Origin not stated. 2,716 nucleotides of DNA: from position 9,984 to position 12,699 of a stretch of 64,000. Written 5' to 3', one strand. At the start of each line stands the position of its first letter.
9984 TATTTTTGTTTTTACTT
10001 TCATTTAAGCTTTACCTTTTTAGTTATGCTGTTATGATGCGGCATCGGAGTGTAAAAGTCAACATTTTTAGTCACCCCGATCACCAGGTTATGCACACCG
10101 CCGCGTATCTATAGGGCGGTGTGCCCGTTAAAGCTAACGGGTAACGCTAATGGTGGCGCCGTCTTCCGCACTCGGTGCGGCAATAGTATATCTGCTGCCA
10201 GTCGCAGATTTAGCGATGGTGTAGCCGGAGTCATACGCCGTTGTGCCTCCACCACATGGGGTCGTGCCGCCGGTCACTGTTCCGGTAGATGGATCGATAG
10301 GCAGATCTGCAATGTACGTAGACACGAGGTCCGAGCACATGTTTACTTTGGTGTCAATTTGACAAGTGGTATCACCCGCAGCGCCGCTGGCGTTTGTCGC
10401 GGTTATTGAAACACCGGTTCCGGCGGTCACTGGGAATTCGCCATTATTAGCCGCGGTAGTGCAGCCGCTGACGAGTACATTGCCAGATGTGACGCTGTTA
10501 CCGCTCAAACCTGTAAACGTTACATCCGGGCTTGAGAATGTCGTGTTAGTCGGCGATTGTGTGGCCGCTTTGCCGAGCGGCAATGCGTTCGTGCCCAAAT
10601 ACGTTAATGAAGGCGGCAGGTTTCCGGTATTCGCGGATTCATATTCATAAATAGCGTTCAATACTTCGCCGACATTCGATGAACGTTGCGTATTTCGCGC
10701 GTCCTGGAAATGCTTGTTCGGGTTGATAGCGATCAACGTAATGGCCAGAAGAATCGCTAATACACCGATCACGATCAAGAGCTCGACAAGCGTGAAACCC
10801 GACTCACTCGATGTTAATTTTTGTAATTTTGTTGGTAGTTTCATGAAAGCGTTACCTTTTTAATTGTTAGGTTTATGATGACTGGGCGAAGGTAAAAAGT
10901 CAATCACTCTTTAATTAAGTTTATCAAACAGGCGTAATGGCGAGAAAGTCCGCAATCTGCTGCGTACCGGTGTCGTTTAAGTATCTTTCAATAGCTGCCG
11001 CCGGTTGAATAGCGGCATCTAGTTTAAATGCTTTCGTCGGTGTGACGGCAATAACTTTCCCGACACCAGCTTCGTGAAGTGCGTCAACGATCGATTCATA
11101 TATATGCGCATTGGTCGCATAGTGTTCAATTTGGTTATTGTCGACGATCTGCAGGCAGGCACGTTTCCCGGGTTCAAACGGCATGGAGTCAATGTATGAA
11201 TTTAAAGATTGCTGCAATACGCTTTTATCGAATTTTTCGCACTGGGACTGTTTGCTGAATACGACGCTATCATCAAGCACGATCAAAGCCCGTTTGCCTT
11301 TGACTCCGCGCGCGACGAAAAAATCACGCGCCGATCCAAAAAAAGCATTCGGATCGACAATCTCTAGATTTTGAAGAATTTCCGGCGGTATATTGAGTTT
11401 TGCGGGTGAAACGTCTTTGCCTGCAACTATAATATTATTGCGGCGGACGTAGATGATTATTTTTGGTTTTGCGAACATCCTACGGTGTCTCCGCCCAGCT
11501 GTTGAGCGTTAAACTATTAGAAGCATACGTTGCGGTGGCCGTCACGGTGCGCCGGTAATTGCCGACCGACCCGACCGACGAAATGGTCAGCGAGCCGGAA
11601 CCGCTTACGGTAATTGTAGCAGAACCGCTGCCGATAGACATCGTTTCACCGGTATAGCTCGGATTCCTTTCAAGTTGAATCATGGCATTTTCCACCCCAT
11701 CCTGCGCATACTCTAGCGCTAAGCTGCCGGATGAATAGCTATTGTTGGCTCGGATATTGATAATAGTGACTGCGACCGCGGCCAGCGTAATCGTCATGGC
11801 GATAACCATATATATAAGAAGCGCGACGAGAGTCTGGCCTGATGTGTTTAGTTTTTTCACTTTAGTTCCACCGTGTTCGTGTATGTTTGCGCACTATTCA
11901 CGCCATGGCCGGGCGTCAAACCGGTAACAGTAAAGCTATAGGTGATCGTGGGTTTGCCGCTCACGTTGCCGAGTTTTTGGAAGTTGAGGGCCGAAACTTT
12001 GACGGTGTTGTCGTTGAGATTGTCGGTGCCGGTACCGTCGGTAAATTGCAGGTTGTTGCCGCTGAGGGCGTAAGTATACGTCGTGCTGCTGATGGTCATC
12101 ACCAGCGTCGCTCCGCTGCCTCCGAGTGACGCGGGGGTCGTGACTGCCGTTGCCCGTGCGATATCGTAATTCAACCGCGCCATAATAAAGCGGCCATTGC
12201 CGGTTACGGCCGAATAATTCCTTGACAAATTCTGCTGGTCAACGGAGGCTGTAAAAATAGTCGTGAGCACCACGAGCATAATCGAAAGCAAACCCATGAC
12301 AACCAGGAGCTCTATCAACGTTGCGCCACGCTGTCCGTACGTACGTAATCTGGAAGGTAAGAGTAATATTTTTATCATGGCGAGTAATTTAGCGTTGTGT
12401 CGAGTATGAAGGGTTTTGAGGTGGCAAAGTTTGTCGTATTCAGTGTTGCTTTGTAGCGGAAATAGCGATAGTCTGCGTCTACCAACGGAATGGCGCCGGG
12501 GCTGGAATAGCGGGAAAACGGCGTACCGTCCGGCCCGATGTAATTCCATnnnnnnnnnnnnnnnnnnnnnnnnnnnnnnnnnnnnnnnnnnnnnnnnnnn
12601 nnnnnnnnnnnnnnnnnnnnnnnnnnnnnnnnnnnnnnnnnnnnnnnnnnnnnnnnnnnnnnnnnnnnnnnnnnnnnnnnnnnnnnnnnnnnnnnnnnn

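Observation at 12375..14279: Pseudopilin N-terminus fused to a seven-bladed LVIVD-repeat propeller: candidate pilus tip adhesin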

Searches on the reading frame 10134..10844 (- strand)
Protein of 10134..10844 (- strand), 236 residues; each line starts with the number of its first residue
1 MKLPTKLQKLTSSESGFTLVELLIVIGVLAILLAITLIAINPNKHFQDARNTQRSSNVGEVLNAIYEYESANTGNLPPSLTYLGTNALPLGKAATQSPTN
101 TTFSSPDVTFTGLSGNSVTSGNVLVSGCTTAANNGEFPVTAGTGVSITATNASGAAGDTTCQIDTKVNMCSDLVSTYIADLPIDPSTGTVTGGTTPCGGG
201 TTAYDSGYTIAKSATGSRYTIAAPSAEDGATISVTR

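Call 3: search_protein_families(library=pfam, proteins=[window:10134-10844:-], max_evalue=0.1)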
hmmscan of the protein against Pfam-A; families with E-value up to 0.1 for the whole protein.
window:10134-10844:- (236 aa): 1 family
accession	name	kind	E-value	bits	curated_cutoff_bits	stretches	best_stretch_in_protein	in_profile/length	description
PF07963.17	N_methyl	-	2.1e-06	27.5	21.2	1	13-36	3-26/27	Prokaryotic N-terminal methylation motif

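Call 4: search_protein_families(library=ncbifam, proteins=[window:10134-10844:-], max_evalue=0.1)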
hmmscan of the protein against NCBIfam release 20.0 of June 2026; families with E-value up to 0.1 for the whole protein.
window:10134-10844:- (236 aa): 13 families
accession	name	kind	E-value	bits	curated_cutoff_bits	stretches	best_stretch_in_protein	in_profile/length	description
TIGR02532.1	IV_pilin_GFxxxE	domain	1.4e-05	24.7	16.3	1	15-37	2-24/24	prepilin-type N-terminal cleavage/methylation domain-containing protein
NF040999.1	pilin_ComGC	equivalog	7.6e-05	22.8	75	1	15-67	2-52/84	competence type IV pilus major pilin ComGC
NF007862.0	PRK10574.1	equivalog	0.0001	22.4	138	1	14-39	4-29/145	prepilin peptidase-dependent pilin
TIGR01710.1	typeII_sec_gspG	equivalog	0.00069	19.7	88.85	1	15-77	1-60/134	type II secretion system major pseudopilin GspG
NF041775.1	typeIV_PilA_Myxo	equivalog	0.00077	19.5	400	1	11-66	7-56/214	type IV pilin protein PilA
TIGR01708.2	typeII_sec_gspH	equivalog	0.00078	19.5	80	1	14-50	1-37/169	type II secretion system minor pseudopilin GspH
TIGR02596.1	TIGR02596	subfamily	0.0011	19.1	70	1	17-41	1-25/196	Verru_Chthon cassette protein D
NF040982.1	ComGD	equivalog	0.0018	18.7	70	1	14-43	1-29/139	competence type IV pilus minor pilin ComGD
NF007800.0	PRK10506.1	equivalog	0.0039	17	158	1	11-64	5-56/163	prepilin peptidase-dependent protein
NF038303.1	EPS_HpsB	equivalog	0.011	15.8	150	1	13-34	1-22/211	hormogonium polysaccharide secretion pseudopilin HpsB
TIGR02523.1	type_IV_pilV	equivalog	0.014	15.9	52.2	1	15-60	2-48/139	type IV pilus modification protein PilV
NF041013.1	T4P_ComGE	equivalog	0.018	15.1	49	1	16-56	5-43/83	competence type IV pilus minor pilin ComGE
NF038304.1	EPS_HpsC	equivalog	0.025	14.2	200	1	5-40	11-45/318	hormogonium polysaccharide secretion pseudopilin HpsC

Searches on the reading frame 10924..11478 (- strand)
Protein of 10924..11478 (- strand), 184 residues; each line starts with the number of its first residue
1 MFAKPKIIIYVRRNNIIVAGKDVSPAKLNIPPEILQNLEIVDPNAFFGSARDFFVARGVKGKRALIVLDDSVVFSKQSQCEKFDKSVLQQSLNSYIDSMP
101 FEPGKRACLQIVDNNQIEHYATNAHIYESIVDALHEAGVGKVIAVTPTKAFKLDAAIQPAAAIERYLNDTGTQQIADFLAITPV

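Call 3: search_protein_families(library=pfam, proteins=[window:10924-11478:-], max_evalue=0.1)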
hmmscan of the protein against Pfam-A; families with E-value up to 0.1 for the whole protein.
window:10924-11478:- (184 aa): 0 families

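Call 4: search_protein_families(library=ncbifam, proteins=[window:10924-11478:-], max_evalue=0.1)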
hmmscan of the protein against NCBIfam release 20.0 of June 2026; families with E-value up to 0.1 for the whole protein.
window:10924-11478:- (184 aa): 2 families
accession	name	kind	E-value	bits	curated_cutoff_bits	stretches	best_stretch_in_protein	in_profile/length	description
NF040755.1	AgaR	equivalog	0.083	12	260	0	97-143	211-255/256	transcriptional repressor AgaR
NF007300.0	PRK09778.1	equivalog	0.089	13.3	99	0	110-178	29-95/97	type I toxin-antitoxin system antitoxin YafN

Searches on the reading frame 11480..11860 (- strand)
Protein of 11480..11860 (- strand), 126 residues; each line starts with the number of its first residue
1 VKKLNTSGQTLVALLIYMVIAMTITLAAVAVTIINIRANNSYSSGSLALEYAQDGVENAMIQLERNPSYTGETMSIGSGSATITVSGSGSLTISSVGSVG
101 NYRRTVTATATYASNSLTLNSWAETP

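Call 3: search_protein_families(library=pfam, proteins=[window:11480-11860:-], max_evalue=0.1)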
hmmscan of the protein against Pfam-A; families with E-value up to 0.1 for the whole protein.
window:11480-11860:- (126 aa): 1 family
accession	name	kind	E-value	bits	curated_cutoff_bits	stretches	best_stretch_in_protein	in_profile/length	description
PF10337.15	ArAE_2_N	-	0.061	12.8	23.5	1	4-62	55-117/470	Putative ER transporter, 6TM, N-terminal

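Call 4: search_protein_families(library=ncbifam, proteins=[window:11480-11860:-], max_evalue=0.1)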
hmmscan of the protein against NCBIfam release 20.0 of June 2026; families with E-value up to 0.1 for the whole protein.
window:11480-11860:- (126 aa): 0 families

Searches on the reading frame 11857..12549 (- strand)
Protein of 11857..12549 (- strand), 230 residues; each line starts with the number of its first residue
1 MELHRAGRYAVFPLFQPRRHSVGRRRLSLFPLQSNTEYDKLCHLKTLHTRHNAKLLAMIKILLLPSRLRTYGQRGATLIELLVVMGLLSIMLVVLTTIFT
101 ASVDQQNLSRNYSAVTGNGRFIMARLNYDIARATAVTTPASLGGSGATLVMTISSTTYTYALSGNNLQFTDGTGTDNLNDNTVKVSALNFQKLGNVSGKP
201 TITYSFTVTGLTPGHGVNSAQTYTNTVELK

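Call 3: search_protein_families(library=pfam, proteins=[window:11857-12549:-], max_evalue=0.1)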
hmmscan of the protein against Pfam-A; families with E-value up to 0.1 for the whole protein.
window:11857-12549:- (230 aa): 5 families
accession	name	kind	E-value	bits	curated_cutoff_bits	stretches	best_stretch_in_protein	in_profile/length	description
PF07963.17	N_methyl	-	1.2e-05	25.1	21.2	1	73-95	4-26/27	Prokaryotic N-terminal methylation motif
PF20205.3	DUF6567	-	0.01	16.2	27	1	148-218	12-72/123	Family of unknown function (DUF6567)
PF16671.10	ACD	-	0.014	14.2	27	1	93-166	102-173/386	Actin cross-linking domain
PF13301.11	DUF4079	-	0.078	13.6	31.4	1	43-108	45-110/141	Protein of unknown function (DUF4079)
PF16964.10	TadF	-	0.093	13.1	27.3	0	73-115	6-49/178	Putative tight adherence pilin protein F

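Call 4: search_protein_families(library=ncbifam, proteins=[window:11857-12549:-], max_evalue=0.1)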
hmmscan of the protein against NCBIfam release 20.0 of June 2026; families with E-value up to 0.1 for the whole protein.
window:11857-12549:- (230 aa): 9 families
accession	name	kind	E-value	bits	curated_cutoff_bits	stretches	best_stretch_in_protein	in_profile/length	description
TIGR02599.1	TIGR02599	subfamily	0.00056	19.2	256.5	1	76-105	2-31/361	Verru_Chthon cassette protein C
TIGR01708.2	typeII_sec_gspH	equivalog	0.0011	19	80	1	73-110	1-38/169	type II secretion system minor pseudopilin GspH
TIGR02596.1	TIGR02596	subfamily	0.0013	18.9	70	1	77-117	2-42/196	Verru_Chthon cassette protein D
TIGR02532.1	IV_pilin_GFxxxE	domain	0.0022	17.8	16.3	1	73-95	1-23/24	prepilin-type N-terminal cleavage/methylation domain-containing protein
NF007800.0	PRK10506.1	equivalog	0.0058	16.5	158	1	72-108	7-43/163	prepilin peptidase-dependent protein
NF041013.1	T4P_ComGE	equivalog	0.0098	16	49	1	74-107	4-37/83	competence type IV pilus minor pilin ComGE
NF040982.1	ComGD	equivalog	0.014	15.8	70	1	74-107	2-35/139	competence type IV pilus minor pilin ComGD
NF040999.1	pilin_ComGC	equivalog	0.021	15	75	1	74-95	2-23/84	competence type IV pilus major pilin ComGC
NF007862.0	PRK10574.1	equivalog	0.07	13.2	138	0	73-92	4-23/145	prepilin peptidase-dependent pilin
